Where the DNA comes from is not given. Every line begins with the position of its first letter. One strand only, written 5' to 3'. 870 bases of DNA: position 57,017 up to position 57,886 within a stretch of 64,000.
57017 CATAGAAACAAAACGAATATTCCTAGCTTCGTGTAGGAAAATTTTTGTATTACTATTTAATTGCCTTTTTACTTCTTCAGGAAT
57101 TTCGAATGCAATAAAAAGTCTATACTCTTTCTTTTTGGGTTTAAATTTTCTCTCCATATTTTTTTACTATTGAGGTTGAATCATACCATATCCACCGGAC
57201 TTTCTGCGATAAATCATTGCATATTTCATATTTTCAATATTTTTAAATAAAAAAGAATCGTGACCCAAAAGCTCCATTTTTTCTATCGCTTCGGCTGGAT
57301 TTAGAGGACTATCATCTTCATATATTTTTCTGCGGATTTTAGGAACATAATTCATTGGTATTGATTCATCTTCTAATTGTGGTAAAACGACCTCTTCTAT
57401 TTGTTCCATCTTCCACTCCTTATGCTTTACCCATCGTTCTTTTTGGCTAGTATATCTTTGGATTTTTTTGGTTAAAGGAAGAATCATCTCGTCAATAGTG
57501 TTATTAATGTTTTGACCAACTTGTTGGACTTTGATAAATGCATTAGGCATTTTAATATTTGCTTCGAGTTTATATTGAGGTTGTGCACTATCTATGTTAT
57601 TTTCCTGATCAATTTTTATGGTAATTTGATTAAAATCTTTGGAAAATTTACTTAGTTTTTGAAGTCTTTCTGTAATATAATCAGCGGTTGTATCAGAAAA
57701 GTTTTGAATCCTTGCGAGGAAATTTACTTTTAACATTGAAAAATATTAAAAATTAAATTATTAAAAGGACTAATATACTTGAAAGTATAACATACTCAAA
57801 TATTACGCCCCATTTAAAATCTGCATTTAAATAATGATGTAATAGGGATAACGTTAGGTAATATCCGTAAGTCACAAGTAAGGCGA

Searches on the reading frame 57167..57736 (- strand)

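Call 37: search_protein_families(library=pfam, proteins=[window:57167-57736:-], max_evalue=0.001)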
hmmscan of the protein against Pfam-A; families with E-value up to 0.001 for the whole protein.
window:57167-57736:- (189 aa): 2 families
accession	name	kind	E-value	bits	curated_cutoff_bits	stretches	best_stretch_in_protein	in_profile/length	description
PF16321.10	Ribosom_S30AE_C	-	2.3e-14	53.2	25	1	134-184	6-56/57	Sigma 54 modulation/S30EA ribosomal protein C terminus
PF02482.25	Ribosomal_S30AE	-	2.9e-06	28.3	23.7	1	13-98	10-86/88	Sigma 54 modulation protein / S30EA ribosomal protein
